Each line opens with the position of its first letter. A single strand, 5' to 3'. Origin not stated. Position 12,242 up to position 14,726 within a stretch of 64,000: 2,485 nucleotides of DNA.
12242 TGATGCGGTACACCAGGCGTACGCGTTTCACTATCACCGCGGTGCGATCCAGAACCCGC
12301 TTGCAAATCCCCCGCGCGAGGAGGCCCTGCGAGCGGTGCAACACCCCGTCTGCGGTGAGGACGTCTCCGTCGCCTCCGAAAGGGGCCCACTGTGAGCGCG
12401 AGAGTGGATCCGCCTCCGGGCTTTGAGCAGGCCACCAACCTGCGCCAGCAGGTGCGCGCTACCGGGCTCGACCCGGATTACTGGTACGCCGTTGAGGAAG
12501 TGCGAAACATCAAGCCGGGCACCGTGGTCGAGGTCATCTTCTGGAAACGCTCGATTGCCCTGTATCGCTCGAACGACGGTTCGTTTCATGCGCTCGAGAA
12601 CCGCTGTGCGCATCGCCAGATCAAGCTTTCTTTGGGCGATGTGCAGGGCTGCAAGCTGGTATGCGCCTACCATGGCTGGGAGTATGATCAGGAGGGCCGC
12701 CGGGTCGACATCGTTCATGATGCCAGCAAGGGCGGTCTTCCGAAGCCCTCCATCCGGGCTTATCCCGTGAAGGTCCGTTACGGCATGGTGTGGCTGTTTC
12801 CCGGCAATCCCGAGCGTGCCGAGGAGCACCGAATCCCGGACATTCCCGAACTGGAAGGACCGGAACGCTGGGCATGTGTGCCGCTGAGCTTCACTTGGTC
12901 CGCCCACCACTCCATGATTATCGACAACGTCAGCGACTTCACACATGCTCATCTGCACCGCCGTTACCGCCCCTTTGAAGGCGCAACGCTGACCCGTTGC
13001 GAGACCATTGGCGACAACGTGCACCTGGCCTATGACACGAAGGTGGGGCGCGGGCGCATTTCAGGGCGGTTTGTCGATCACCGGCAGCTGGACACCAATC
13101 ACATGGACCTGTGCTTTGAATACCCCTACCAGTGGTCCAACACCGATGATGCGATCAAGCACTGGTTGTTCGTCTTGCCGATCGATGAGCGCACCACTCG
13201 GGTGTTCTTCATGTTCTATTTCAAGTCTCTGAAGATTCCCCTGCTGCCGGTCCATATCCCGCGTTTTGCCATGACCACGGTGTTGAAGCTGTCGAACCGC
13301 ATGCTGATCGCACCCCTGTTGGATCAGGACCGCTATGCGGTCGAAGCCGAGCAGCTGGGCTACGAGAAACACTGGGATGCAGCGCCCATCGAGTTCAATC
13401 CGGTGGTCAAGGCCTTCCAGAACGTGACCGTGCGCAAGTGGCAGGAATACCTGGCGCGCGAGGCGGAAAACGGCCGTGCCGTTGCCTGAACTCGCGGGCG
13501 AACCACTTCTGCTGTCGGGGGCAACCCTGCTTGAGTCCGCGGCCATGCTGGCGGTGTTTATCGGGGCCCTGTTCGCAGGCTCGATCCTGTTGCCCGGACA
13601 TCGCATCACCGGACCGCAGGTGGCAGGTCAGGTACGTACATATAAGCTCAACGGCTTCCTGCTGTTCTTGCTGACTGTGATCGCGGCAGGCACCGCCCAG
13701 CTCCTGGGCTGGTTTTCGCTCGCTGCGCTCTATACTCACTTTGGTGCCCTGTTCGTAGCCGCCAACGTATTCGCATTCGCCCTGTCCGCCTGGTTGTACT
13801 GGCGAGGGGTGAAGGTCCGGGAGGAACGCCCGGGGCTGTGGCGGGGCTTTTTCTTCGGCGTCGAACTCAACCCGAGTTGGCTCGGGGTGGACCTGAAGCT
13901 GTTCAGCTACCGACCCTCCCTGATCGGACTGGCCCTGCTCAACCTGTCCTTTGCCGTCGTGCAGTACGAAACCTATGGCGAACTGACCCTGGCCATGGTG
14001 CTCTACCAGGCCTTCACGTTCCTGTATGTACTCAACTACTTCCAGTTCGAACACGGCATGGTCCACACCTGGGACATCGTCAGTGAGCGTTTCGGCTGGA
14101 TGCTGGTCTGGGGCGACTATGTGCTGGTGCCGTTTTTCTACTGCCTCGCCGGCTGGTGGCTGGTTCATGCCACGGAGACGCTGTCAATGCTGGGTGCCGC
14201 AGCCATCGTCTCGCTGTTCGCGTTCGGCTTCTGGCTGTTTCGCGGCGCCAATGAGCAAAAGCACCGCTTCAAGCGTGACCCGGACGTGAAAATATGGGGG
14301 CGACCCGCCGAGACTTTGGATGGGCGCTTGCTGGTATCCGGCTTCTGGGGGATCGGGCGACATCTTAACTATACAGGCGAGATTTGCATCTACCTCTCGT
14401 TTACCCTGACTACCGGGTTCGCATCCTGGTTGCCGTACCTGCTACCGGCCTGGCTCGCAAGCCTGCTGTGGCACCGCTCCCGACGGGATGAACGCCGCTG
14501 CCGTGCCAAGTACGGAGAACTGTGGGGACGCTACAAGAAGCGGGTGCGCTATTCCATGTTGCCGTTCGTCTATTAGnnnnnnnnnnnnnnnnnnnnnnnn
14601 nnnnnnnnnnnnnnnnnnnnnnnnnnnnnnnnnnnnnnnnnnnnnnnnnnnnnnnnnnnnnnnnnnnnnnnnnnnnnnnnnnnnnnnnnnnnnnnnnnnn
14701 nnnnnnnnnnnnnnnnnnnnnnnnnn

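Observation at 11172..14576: Bacterial-type C-4 demethylation pair (Rieske oxygenase plus SDR) and ERG24-like reductase chained by overlapping start and stop codons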

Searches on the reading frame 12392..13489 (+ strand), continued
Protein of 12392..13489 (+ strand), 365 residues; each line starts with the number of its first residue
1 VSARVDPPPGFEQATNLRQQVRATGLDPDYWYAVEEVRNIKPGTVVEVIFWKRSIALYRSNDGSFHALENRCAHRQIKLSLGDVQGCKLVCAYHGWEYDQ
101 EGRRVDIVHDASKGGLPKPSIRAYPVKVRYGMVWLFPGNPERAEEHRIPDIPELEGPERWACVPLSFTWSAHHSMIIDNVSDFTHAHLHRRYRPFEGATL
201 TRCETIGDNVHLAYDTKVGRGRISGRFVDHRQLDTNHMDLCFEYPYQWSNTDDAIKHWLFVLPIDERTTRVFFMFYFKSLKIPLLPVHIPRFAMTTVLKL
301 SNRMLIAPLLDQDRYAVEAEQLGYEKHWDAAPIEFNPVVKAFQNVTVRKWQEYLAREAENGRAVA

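Call 64: search_solved_structures(query=A1, max_evalue=1e-8, show_alignments=2)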
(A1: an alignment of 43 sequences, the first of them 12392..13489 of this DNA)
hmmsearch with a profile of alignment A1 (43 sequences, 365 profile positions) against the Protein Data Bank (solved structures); distinct sequences matched with E-value up to 1e-8: 21.
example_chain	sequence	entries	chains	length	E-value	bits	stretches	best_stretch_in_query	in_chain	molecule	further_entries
6wnc_A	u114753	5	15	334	6.4e-25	90.8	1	29-192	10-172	SxtDIOX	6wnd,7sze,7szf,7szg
6wn3_A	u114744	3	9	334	3.5e-24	88.3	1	29-192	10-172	SxtT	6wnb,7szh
3gb4_A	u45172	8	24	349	1.4e-19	73.2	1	53-208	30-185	DdmC | Dicamba O-demethylase, oxygenase component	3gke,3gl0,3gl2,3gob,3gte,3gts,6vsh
7qwt_A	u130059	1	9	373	6e-19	71.1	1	31-189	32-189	Rieske (2Fe-2S) domain protein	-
6icp_A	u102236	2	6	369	1.4e-17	66.6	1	64-189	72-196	Methylxanthine N1-demethylase NdmA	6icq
6ick_A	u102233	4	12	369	1.5e-17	66.5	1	64-189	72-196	Methylxanthine N1-demethylase NdmA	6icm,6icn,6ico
3gkq_A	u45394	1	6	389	1.9e-16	62.9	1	29-191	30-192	Terminal oxygenase component of carbazole 1,9a-dioxygenase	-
6icl_A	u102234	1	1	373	3.3e-15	58.8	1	63-198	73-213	Methylxanthine N3-demethylase NdmB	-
3gcf_A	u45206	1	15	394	5.1e-15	58.2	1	29-193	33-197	Terminal oxygenase component of carbazole 1,9a-dioxygenase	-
7fhr_A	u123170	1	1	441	1.9e-13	53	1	48-154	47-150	Putative Phthalate 4,5-dioxygenase, subunit alpha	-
9ina_A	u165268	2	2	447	2.6e-13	52.6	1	45-142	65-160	Rieske (2Fe-2S) domain protein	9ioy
2zyl_A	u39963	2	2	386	3.7e-12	48.8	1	55-187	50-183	POSSIBLE OXIDOREDUCTASE | 3-ketosteroid-9-alpha-monooxygenase oxygenase subunit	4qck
4qdc_A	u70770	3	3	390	1e-11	47.3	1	31-192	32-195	3-ketosteroid 9alpha-hydroxylase oxygenase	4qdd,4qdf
7fjl_A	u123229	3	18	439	2.2e-11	46.2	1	51-142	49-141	Rieske (2Fe-2S) domain protein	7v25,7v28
4nbc_A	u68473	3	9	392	2.4e-11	46.1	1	29-142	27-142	Terminal oxygenase component of carbazole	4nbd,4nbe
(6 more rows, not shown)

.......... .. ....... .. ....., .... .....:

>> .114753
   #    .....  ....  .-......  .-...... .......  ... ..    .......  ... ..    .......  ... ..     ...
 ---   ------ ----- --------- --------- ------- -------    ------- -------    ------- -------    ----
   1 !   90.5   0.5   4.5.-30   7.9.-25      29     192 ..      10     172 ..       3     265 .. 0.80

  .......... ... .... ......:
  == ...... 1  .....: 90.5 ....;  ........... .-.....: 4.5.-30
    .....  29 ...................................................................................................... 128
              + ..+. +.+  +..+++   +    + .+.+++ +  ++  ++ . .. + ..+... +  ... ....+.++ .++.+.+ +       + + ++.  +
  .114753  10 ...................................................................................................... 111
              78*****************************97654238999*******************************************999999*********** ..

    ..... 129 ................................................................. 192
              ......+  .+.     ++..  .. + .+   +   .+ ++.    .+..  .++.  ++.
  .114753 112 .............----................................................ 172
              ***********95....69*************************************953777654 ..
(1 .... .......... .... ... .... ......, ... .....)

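Call 66: find_homologous_proteins(query=P0124, max_evalue=1e-50)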
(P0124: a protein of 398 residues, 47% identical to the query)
Query P0124 (398 aa): 843 proteins with E <= 1e-50 among 8000 candidates; the best 120 are listed.
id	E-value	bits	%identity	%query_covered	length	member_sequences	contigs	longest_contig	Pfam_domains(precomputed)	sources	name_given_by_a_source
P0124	2.0e-280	948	100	100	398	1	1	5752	PF00355.33,PF19112.7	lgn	-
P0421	4.4e-217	739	79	97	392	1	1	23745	PF00355.33,PF19112.7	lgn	-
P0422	3.4e-215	733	80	93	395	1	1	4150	PF00355.33,PF19112.7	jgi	jgi:phenylpropionate dioxygenase-like ring-hydroxylating dioxygenase large terminal subunit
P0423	5.6e-206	702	80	90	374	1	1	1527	PF00355.33,PF19112.7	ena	-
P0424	1.3e-198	678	78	93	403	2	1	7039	PF00355.33,PF13806.13,PF19112.7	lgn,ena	-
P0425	3.1e-194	664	72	97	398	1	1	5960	PF00355.33,PF19112.7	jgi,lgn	-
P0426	1.3e-191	655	71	95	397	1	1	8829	PF00355.33,PF19112.7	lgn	-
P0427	6.0e-157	541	61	92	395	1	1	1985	PF00355.33,PF19112.7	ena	-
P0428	2.8e-149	515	59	90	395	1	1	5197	PF00355.33,PF19112.7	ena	-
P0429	2.0e-142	493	58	95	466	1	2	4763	PF00355.33,PF19112.7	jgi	jgi:nitrite reductase/ring-hydroxylating ferredoxin subunit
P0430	2.0e-140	486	55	96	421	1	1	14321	PF00355.33,PF19112.7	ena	-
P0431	2.3e-137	476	59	86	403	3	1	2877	PF00355.33,PF19112.7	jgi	jgi:phenylpropionate dioxygenase-like ring-hydroxylating dioxygenase large terminal subunit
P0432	2.6e-137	476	53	95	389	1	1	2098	PF00355.33,PF19112.7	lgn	-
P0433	9.3e-137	474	56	92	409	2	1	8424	PF00355.33,PF19112.7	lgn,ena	-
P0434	5.0e-135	469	56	89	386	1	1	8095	PF00355.33,PF19112.7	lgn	-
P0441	2.3e-133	463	54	94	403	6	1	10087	PF00355.33,PF19112.7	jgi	jgi:4beta-methylsterol monooxygenase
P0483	2.8e-124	433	55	86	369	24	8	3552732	PF00355.33,PF13806.13,PF19112.7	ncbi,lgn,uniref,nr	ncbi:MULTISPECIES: aromatic ring-hydroxylating dioxygenase subunit alpha [Methylococcus]|uniref:Arom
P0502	6.3e-119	415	54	85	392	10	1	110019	PF00355.33,PF19112.7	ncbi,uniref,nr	ncbi:aromatic ring-hydroxylating oxygenase subunit alpha [Methylotetracoccus oryzae]|uniref:aromatic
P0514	6.6e-110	386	50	90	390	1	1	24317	PF00355.33,PF19112.7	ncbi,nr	ncbi:MAG TPA: Rieske 2Fe-2S domain-containing protein [Sandaracinaceae bacterium LLY-WYZ-13_1]|nr:Ri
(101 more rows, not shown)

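Call 68: find_encoding_contigs(protein=P0483, flank=6000, max_places=2)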
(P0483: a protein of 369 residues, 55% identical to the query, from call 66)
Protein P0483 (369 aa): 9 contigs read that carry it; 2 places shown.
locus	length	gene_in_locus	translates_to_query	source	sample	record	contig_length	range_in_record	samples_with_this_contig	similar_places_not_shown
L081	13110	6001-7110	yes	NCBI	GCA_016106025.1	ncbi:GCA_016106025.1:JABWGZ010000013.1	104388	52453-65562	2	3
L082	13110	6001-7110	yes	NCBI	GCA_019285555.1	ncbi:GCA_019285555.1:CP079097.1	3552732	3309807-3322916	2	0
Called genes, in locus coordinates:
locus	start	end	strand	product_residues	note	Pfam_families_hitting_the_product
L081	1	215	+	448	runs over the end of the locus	PF00270:DEAD, PF00271:Helicase_C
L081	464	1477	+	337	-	PF04116:FA_hydroxylase, PF11154:DUF2934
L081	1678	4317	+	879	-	PF03176:MMPL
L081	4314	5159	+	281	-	PF12974:Phosphonate-bd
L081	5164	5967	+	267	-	PF21033:RMD1-3 (faint)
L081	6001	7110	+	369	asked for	PF00355:Rieske, PF13806:Rieske_2 (weak), PF19112:VanA_C (weak)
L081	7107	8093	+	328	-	PF01073:3Beta_HSD, PF01370:Epimerase, PF02719:Polysacc_synt_2, PF04321:RmlD_sub_bind, PF05368:NmrA, PF13460:NAD_binding_10, PF16363:GDP_Man_Dehyd, PF07993:NAD_binding_4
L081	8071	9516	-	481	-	PF13205:Big_5 (faint), PF17964:Big_10, PF03734:YkuD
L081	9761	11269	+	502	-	PF00350:Dynamin_N, PF01926:MMR_HSR1 (faint)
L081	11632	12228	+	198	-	-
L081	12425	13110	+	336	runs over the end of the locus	PF03446:NAD_binding_2, PF03807:F420_oxidored (weak), PF00393:6PGD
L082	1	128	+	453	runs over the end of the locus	PF00270:DEAD, PF04851:ResIII (faint), PF00271:Helicase_C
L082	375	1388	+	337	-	PF04116:FA_hydroxylase, PF11154:DUF2934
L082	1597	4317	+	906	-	PF03176:MMPL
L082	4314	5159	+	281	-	PF12974:Phosphonate-bd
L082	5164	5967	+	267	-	PF21033:RMD1-3 (faint), PF16811:TAtT (weak)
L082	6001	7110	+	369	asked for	PF00355:Rieske, PF13806:Rieske_2 (weak), PF19112:VanA_C (weak)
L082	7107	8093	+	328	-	PF01073:3Beta_HSD, PF01370:Epimerase, PF02719:Polysacc_synt_2, PF04321:RmlD_sub_bind, PF05368:NmrA, PF13460:NAD_binding_10, PF16363:GDP_Man_Dehyd, PF07993:NAD_binding_4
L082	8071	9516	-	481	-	PF17964:Big_10, PF03734:YkuD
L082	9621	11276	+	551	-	PF00350:Dynamin_N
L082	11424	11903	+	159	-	PF12850:Metallophos_2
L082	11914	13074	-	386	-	PF00155:Aminotran_1_2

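Call 70: search_protein_families(library=ncbifam, proteins=[P0483, L082:7107-8093:+, P0502, P0441, P0514, P0001, L018:10001-11071:+], max_evalue=1e-30)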
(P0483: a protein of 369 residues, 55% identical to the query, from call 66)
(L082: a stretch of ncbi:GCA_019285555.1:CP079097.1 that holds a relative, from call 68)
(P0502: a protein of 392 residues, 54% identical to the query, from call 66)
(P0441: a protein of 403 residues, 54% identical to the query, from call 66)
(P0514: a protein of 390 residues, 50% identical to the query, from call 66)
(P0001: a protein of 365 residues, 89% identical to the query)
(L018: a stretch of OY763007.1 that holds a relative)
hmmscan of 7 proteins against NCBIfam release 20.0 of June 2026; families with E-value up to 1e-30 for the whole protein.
P0483 (369 aa): 1 family
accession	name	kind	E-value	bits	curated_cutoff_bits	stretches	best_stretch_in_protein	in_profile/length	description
NF052579.1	BetMthstMoxSdmAMthl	equivalog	3.9e-214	710.1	600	1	12-360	1-349/351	4beta-methylsterol monooxygenase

L082:7107-8093:+ (328 aa): 2 families
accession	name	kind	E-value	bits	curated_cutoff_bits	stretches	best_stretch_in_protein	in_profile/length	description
NF052578.1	StrlDmthSdmBMthl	equivalog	8.3e-208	689.7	600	1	1-328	1-328/328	sterol demethylase protein SdmB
TIGR03466.1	HpnA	hypoth_equivalog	1.6e-81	273.7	367.65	1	1-328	1-327/327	hopanoid-associated sugar epimerase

P0502 (392 aa): 1 family
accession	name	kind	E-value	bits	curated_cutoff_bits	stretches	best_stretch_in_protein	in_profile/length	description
NF052579.1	BetMthstMoxSdmAMthl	equivalog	2.4e-215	714.1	600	1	37-386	1-350/351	4beta-methylsterol monooxygenase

P0441 (403 aa): 1 family
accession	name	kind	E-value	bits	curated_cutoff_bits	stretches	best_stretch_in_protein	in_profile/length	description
NF052579.1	BetMthstMoxSdmAMthl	equivalog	3e-173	575.7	600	1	21-365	3-347/351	4beta-methylsterol monooxygenase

P0514 (390 aa): 1 family
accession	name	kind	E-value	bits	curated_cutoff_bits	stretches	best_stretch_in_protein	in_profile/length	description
NF052579.1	BetMthstMoxSdmAMthl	equivalog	2.1e-126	421.6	600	1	23-368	2-349/351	4beta-methylsterol monooxygenase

P0001 (365 aa): 1 family
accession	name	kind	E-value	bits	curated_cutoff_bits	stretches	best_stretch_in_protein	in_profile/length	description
NF052579.1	BetMthstMoxSdmAMthl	equivalog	2.2e-122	408.4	600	1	17-360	4-349/351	4beta-methylsterol monooxygenase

L018:10001-11071:+ (357 aa): 1 family
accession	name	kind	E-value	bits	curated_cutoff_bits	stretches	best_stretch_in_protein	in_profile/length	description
NF052579.1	BetMthstMoxSdmAMthl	equivalog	3.4e-123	411.1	600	1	10-349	4-344/351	4beta-methylsterol monooxygenase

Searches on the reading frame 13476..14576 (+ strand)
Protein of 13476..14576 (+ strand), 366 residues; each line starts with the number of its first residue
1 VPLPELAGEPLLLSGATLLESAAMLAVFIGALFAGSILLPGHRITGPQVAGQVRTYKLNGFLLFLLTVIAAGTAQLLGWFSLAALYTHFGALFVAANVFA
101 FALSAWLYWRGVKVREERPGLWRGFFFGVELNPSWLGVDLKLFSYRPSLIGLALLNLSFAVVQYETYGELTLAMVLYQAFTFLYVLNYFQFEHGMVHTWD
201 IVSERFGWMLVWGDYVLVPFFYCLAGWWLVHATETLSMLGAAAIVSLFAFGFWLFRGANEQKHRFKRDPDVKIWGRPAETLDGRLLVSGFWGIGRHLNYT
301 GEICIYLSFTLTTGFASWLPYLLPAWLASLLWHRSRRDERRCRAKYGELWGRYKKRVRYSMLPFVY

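Call 3: search_protein_families(library=pfam, proteins=[window:13476-14576:+])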
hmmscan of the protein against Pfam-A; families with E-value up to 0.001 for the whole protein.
window:13476-14576:+ (366 aa): 2 families
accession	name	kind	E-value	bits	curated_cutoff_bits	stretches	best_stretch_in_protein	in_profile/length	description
PF01222.22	ERG4_ERG24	-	5e-76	256.6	27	1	36-366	85-432/432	Ergosterol biosynthesis ERG4/ERG24 family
PF06966.17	DUF1295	-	4.4e-08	33.3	20.4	1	208-357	87-235/235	Protein of unknown function (DUF1295)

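Call 10: search_protein_families(library=ncbifam, proteins=[window:13476-14576:+])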
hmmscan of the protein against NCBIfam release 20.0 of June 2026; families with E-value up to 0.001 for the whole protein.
window:13476-14576:+ (366 aa): 0 families

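Call 29: search_solved_structures(query=window:13476-14576:+, max_evalue=0.001, show_alignments=1)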
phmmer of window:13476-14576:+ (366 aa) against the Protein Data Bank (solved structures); distinct sequences matched with E-value up to 0.001: 2.
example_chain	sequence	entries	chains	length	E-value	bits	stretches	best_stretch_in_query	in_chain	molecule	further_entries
4quv_A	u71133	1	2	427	2.2e-75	257.2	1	26-366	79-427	Delta(14)-sterol reductase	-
9l5r_c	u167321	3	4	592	5.4e-44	153.9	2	38-318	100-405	Delta(14)-sterol reductase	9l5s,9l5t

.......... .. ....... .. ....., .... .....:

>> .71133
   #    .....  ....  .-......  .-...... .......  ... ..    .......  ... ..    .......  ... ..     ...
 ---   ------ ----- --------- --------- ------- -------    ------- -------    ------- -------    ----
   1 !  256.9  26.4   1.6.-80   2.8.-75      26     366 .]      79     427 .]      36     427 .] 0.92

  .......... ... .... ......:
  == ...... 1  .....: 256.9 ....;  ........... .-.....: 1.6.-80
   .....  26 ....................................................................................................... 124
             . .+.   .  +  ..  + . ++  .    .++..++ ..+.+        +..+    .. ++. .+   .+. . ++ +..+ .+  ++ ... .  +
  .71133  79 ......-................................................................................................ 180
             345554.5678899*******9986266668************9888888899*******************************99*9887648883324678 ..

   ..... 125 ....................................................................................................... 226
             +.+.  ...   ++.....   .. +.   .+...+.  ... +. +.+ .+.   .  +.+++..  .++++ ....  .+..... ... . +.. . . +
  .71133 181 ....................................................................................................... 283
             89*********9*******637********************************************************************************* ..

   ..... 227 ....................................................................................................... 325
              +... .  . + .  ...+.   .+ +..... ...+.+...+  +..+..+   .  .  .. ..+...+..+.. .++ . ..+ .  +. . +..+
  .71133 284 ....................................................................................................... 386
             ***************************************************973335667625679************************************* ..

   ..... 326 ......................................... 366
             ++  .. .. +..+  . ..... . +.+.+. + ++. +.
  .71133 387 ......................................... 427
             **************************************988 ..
